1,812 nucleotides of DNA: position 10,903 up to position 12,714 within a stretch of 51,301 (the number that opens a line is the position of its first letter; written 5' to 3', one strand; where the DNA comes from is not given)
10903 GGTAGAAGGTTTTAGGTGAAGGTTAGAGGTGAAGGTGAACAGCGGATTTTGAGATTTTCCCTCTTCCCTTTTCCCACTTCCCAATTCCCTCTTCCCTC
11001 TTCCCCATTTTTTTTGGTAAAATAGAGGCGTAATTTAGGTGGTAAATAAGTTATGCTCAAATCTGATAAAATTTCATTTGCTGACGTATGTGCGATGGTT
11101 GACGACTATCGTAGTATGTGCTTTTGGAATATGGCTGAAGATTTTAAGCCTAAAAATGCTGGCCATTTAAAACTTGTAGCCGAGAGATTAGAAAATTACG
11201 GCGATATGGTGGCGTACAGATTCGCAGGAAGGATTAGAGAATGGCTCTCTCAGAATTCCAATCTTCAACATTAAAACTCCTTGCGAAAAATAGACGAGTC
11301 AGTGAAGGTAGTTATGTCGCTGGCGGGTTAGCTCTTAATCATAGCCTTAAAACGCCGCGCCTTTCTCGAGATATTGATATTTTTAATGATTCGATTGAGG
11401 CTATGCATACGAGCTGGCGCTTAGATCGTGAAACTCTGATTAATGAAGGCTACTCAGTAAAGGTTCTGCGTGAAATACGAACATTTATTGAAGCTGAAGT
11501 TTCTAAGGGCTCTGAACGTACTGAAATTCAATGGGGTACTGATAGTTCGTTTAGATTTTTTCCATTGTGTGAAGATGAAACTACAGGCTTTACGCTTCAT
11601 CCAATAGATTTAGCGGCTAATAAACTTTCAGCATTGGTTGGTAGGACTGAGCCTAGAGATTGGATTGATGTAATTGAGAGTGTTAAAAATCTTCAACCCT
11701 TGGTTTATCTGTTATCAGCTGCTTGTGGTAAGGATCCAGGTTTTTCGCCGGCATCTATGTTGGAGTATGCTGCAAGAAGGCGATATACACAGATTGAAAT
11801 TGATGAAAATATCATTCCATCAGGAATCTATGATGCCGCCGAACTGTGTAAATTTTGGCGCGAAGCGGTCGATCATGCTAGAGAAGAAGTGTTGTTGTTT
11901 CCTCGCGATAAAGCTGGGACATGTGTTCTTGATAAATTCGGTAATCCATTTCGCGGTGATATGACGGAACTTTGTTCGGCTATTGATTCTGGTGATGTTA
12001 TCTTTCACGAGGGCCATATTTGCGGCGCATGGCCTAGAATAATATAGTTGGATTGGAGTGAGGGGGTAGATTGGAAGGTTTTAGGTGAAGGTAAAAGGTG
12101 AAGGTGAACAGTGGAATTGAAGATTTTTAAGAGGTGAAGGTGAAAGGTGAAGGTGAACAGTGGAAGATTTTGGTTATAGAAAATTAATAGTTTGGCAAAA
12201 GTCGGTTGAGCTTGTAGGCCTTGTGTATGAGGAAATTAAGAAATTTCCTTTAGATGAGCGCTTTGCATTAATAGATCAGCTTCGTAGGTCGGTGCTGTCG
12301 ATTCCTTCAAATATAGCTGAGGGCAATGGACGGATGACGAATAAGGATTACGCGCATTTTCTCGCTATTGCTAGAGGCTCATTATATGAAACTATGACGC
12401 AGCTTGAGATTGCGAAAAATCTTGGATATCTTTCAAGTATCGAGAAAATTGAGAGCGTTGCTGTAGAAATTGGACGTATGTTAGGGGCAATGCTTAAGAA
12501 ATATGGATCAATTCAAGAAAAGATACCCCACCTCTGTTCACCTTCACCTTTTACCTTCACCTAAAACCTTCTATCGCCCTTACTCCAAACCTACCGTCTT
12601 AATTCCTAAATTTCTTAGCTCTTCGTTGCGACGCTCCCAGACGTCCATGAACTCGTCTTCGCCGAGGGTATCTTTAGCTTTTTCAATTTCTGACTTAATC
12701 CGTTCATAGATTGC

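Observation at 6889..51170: Identical 15-bp core and equal 31-codon leaders at two recombinase-proximal junctions of IVGY genes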

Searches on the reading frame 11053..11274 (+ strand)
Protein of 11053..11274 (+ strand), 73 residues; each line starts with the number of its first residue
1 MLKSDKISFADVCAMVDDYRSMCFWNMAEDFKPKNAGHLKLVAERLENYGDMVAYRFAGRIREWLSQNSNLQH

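Call 61: search_protein_families(library=pfam, max_evalue=0.01, proteins=[window:11053-11274:+])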
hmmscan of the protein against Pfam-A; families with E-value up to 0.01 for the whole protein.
window:11053-11274:+ (73 aa): 0 families

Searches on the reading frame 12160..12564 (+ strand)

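Call 61: search_protein_families(library=pfam, max_evalue=0.01, proteins=[window:12160-12564:+])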
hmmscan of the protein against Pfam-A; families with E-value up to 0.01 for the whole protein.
window:12160-12564:+ (134 aa): 2 families
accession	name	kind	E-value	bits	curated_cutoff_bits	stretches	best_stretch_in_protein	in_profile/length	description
PF05635.17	23S_rRNA_IVP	-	5.4e-36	123.5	33.8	1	7-109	1-105/106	23S rRNA-intervening sequence protein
PF22296.2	bAvd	-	6e-06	27.2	40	1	9-114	1-106/107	bAvd-like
